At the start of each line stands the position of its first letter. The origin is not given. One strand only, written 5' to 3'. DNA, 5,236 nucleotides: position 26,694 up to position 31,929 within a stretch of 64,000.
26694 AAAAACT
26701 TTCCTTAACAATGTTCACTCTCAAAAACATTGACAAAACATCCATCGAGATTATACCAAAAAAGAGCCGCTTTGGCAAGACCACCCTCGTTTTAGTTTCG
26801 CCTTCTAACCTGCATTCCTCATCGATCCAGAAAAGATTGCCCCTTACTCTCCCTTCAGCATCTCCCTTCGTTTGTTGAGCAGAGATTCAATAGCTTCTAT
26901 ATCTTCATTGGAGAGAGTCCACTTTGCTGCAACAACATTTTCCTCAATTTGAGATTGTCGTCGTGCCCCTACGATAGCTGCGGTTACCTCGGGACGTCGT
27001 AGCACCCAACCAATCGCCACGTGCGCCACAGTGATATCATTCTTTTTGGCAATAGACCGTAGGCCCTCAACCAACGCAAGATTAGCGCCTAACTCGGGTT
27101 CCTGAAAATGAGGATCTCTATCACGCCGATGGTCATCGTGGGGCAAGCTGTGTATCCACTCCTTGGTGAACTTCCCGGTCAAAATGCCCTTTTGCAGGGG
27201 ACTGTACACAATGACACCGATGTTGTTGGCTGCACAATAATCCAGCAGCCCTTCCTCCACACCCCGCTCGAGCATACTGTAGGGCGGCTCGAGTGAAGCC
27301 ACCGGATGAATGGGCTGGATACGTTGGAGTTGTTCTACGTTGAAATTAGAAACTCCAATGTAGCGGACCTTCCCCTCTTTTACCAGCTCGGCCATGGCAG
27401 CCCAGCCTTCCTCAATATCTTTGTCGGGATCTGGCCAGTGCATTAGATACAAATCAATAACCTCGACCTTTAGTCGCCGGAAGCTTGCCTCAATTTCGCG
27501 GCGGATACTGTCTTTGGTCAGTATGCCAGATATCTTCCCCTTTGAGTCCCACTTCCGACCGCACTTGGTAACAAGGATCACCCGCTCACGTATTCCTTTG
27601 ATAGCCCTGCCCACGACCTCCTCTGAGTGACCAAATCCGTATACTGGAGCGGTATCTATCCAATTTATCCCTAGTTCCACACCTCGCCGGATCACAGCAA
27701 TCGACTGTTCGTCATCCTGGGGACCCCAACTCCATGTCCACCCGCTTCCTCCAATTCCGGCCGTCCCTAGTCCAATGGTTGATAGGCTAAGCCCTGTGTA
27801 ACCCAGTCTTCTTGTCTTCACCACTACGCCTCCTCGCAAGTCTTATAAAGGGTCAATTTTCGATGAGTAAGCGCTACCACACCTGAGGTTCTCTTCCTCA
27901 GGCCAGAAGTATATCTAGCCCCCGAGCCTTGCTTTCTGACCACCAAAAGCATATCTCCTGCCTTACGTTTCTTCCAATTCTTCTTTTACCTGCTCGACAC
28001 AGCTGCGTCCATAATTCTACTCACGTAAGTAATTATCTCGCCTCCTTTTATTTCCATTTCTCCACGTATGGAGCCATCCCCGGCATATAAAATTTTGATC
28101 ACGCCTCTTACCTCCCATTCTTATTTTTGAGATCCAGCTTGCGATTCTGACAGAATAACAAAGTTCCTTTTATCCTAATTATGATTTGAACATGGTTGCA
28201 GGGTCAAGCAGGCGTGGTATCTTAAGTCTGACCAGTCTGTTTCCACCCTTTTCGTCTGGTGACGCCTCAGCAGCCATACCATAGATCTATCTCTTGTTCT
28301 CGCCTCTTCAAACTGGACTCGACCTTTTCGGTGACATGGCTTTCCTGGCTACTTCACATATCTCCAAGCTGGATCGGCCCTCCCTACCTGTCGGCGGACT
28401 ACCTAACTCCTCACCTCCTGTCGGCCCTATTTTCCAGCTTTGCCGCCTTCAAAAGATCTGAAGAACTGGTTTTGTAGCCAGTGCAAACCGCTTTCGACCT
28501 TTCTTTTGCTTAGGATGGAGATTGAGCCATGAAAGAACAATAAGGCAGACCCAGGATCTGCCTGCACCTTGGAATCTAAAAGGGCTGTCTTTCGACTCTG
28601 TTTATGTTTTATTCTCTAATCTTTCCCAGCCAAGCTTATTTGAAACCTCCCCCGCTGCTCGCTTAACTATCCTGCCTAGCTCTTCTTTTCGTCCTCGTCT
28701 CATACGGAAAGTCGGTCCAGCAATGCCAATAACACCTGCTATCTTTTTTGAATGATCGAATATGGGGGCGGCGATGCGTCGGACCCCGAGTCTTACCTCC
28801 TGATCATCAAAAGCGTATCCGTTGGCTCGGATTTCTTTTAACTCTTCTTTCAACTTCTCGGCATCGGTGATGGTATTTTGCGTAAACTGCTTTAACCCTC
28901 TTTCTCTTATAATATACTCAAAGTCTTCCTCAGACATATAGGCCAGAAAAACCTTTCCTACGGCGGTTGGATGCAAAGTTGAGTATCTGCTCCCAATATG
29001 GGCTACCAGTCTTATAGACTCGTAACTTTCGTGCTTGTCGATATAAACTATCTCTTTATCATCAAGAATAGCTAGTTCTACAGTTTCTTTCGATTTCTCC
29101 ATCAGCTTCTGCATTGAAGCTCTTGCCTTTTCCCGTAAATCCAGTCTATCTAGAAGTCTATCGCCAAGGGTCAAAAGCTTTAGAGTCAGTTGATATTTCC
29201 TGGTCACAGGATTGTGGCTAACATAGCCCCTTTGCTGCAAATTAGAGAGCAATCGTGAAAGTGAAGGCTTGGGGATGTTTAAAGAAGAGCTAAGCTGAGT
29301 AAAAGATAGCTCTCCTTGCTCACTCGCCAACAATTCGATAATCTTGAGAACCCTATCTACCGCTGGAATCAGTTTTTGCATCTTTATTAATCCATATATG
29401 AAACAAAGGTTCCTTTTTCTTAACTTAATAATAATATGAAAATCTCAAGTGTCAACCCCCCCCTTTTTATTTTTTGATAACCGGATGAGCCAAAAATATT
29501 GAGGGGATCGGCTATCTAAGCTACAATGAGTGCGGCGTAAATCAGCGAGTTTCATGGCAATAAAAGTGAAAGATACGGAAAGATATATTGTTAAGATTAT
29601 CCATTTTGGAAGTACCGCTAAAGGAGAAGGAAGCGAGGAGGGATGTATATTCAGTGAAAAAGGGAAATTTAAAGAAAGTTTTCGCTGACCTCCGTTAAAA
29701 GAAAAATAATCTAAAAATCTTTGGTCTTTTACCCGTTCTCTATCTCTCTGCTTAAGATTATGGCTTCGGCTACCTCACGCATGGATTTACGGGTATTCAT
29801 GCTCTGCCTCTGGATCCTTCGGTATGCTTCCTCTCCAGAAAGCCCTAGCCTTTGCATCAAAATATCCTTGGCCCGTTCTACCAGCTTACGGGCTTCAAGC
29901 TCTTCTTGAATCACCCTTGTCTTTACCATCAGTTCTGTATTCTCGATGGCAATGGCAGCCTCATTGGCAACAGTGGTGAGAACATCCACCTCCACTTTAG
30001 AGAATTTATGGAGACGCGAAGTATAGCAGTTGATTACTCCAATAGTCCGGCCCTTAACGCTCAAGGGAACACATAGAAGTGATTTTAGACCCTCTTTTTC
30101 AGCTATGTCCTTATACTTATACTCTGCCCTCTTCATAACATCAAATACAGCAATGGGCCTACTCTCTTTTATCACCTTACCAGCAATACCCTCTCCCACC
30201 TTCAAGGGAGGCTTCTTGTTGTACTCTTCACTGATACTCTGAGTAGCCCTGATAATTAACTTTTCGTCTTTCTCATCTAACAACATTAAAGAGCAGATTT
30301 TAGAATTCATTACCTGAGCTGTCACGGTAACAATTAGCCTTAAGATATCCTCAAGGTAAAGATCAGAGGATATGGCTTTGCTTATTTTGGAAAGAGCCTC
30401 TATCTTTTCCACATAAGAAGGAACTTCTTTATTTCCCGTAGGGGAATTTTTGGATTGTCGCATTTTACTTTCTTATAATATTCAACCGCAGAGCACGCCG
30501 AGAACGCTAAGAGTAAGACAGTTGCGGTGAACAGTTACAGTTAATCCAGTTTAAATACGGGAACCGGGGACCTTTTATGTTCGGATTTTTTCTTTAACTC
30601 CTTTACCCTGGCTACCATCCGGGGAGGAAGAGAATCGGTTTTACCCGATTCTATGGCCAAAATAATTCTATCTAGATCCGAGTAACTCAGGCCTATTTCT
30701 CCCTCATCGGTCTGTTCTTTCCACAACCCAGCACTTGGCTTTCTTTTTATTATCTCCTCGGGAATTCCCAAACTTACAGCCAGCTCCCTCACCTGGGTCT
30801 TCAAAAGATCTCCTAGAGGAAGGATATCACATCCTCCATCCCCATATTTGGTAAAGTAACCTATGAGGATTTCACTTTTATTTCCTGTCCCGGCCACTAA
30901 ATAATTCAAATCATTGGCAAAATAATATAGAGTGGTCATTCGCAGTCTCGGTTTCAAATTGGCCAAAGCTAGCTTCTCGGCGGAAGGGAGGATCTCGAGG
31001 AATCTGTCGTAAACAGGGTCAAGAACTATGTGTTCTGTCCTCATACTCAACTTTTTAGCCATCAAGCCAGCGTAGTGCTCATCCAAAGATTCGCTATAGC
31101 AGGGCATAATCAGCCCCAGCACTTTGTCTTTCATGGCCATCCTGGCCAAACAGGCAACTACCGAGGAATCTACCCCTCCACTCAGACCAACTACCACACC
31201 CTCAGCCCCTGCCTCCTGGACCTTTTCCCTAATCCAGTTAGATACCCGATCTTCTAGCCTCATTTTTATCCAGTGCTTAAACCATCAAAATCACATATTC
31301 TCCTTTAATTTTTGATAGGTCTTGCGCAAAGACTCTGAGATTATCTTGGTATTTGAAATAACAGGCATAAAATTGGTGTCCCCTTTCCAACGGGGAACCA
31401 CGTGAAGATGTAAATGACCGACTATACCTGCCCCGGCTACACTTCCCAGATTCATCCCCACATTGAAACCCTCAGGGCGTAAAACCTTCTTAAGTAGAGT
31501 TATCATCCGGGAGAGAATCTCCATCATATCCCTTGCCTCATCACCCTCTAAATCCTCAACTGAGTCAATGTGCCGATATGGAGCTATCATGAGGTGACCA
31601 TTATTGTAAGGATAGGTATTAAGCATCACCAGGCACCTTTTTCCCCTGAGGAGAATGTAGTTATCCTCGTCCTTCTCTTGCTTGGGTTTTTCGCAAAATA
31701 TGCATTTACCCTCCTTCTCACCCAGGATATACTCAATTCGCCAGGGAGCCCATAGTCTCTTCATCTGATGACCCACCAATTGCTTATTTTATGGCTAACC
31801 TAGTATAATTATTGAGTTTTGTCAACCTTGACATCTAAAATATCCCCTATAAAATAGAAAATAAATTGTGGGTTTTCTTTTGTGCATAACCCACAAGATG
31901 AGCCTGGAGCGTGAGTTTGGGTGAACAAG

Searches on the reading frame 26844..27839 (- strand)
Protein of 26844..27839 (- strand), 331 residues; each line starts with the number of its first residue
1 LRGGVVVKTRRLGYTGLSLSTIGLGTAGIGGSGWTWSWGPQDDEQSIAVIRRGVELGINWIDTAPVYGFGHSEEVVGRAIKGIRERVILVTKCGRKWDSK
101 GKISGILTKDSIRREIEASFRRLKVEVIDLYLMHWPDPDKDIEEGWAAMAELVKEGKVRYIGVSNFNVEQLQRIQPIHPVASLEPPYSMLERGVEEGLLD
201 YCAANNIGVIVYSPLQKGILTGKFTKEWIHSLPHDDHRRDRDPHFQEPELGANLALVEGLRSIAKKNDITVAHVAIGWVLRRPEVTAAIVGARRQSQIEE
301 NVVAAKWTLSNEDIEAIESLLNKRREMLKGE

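Call 61: search_protein_families(library=pfam, proteins=[window:26844-27839:-], max_evalue=0.00001)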
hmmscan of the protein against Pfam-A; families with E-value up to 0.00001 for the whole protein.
window:26844-27839:- (331 aa): 1 family
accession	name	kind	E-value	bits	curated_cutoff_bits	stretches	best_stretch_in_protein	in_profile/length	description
PF00248.27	Aldo_ket_red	-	2.6e-87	293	24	1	28-321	3-290/291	Aldo/keto reductase family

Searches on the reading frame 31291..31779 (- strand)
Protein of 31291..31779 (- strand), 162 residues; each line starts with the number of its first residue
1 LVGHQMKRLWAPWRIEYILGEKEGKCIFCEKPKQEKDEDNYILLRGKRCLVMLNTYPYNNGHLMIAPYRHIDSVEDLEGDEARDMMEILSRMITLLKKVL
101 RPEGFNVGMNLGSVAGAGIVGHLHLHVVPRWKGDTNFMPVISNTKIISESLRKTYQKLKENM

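Call 61: search_protein_families(library=pfam, proteins=[window:31291-31779:-], max_evalue=0.00001)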
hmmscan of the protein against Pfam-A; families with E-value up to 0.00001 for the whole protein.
window:31291-31779:- (162 aa): 2 families
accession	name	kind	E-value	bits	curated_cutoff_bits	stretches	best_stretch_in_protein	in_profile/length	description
PF01230.28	HIT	-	4.5e-15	56.5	21.5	1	39-131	5-96/98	HIT domain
PF11969.13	DcpS_C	-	7.6e-10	39.7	24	1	25-128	1-100/114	Scavenger mRNA decapping enzyme C-term binding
